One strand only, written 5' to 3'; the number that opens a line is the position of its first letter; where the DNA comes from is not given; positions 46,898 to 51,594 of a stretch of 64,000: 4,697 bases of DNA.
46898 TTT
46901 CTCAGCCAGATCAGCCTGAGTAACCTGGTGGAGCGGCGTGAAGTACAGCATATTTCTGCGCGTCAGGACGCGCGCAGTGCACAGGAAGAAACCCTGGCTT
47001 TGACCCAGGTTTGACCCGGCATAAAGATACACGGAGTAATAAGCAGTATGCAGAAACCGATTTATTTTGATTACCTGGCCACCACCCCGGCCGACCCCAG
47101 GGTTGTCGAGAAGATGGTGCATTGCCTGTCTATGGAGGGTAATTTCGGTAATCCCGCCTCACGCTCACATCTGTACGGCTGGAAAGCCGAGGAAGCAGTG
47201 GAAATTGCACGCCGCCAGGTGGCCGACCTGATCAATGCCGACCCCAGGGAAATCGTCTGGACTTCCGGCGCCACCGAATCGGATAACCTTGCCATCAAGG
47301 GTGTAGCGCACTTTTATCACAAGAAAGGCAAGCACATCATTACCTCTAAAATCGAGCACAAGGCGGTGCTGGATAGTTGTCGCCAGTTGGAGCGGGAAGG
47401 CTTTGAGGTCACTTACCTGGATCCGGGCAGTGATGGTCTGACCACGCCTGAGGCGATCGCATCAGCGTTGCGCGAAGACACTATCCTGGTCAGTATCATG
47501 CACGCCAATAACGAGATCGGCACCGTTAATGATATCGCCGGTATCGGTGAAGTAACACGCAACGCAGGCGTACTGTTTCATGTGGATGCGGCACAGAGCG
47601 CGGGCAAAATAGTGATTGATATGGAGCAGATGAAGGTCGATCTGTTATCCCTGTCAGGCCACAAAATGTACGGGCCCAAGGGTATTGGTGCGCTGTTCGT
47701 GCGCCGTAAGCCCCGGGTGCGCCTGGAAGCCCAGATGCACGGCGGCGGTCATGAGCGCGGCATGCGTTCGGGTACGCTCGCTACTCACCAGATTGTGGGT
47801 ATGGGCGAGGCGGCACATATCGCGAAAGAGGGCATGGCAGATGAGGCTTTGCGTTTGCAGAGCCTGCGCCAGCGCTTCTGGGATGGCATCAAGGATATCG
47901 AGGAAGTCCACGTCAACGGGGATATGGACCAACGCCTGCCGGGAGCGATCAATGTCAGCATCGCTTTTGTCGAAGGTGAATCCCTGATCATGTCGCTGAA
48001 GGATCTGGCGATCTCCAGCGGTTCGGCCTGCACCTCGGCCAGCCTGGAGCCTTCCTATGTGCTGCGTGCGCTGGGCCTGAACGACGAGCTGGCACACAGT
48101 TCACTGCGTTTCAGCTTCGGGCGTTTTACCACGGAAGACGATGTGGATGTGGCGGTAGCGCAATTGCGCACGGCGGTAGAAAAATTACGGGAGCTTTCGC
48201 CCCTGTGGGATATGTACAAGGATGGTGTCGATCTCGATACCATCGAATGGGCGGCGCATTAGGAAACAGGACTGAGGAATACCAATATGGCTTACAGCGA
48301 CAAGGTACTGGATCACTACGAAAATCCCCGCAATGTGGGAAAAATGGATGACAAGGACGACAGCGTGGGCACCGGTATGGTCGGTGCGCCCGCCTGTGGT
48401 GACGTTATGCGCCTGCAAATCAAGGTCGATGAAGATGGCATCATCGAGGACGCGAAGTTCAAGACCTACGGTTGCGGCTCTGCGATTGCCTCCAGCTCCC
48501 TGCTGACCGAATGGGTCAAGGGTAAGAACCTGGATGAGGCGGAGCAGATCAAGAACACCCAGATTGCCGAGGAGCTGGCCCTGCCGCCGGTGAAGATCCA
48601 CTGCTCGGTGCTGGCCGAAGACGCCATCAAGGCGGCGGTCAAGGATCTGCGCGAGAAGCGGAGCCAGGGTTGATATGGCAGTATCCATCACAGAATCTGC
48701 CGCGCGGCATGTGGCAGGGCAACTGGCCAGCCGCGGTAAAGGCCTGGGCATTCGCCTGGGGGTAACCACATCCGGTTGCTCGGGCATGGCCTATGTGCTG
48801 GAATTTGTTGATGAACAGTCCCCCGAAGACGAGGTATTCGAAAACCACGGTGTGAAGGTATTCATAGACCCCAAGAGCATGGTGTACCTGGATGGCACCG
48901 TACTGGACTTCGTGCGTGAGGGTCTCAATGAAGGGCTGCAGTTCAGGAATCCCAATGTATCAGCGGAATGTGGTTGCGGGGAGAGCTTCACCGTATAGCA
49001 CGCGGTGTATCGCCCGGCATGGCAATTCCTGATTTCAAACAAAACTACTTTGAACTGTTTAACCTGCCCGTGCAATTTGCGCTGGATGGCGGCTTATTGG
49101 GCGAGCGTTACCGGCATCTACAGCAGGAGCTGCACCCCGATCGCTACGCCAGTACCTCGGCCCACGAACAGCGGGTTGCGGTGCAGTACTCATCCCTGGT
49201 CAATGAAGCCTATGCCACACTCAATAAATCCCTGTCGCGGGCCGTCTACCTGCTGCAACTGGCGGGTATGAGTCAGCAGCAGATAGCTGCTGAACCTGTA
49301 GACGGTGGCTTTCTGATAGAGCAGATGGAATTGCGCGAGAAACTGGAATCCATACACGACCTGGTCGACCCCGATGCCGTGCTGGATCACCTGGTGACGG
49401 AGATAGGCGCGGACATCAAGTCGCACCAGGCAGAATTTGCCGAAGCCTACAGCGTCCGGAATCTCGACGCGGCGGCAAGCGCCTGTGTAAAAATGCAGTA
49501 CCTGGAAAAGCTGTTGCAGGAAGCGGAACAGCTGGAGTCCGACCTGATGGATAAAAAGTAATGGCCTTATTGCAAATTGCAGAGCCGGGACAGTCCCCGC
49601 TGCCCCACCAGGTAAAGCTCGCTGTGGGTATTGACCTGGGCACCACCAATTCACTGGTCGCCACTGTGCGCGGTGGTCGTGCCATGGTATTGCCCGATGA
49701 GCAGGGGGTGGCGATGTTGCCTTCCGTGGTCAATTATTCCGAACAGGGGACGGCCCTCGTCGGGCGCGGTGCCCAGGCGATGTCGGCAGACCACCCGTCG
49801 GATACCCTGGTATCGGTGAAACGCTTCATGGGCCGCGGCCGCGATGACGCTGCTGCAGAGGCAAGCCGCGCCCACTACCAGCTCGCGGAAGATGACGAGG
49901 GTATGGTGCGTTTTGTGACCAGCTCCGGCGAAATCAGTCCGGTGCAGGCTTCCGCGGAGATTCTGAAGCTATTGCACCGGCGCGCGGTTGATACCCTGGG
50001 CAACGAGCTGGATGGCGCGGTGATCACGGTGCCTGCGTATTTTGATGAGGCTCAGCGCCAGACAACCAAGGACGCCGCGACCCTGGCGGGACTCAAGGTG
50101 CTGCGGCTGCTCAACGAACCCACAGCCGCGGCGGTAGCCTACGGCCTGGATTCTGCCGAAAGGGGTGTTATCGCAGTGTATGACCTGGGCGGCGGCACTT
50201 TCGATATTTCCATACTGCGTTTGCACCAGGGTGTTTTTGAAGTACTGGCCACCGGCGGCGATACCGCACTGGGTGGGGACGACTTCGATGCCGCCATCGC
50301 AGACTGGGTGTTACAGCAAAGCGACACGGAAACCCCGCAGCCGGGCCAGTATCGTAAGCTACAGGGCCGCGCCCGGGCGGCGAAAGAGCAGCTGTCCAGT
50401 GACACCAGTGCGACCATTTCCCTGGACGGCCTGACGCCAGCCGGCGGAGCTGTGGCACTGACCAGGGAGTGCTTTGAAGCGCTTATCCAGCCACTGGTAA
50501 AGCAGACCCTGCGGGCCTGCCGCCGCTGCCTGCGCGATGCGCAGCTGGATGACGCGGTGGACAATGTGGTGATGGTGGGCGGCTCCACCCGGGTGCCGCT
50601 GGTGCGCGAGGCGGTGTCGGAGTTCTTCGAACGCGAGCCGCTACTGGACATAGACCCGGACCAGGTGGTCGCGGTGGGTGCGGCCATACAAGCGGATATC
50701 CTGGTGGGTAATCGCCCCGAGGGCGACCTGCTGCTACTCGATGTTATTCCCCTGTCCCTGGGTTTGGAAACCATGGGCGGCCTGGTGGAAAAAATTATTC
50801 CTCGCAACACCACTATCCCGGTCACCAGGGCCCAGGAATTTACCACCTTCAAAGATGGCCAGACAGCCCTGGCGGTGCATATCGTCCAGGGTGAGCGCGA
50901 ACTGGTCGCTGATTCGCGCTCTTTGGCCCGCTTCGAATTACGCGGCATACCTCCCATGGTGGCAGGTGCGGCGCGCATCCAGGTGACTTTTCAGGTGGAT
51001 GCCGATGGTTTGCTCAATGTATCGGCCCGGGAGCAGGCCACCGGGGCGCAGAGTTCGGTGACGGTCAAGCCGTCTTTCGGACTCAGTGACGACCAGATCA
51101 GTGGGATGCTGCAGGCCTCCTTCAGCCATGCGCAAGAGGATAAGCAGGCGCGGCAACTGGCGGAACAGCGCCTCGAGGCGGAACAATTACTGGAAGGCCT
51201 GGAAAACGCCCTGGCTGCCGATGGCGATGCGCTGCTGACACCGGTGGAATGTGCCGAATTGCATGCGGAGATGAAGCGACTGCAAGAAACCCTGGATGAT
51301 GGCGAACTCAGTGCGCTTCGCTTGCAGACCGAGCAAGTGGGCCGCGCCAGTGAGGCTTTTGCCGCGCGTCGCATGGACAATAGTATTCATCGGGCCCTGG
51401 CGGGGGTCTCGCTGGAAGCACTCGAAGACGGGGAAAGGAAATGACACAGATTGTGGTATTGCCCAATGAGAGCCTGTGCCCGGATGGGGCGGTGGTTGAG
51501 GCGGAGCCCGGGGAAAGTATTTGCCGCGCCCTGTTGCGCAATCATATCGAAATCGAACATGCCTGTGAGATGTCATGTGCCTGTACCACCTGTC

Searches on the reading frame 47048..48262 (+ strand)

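Call 61: search_protein_families(library=pfam, proteins=[window:47048-48262:+], max_evalue=0.000001)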
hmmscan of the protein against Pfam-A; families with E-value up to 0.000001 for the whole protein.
window:47048-48262:+ (404 aa): 1 family
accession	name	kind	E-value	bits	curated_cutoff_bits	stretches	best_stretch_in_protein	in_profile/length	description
PF00266.25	Aminotran_5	-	3e-84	283.6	21.5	1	5-367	1-369/371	Aminotransferase class-V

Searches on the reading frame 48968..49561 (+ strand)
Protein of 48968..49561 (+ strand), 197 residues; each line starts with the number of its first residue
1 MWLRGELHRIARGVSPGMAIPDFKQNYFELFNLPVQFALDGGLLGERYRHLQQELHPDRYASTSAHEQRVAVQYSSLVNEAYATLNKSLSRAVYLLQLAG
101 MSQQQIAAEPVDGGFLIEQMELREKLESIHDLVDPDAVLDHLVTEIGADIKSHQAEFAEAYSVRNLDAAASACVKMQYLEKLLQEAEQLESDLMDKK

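Call 61: search_protein_families(library=pfam, proteins=[window:48968-49561:+], max_evalue=0.000001)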
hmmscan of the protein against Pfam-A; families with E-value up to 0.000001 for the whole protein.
window:48968-49561:+ (197 aa): 1 family
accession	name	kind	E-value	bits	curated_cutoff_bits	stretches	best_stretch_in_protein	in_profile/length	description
PF07743.18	HSCB_C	-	1.6e-14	54.4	22.1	1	112-186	2-73/74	HSCB C-terminal oligomerisation domain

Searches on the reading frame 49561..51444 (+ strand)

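Call 61: search_protein_families(library=pfam, proteins=[window:49561-51444:+], max_evalue=0.000001)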
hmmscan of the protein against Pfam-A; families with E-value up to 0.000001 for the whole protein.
window:49561-51444:+ (627 aa): 2 families
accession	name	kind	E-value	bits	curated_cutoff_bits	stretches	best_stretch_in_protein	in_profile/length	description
PF00012.26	HSP70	-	9.3e-183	609.1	20.6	1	21-604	1-597/599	Hsp70 protein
PF06723.19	MreB_Mbl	-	1.6e-17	63.8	27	1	122-377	65-318/327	MreB/Mbl protein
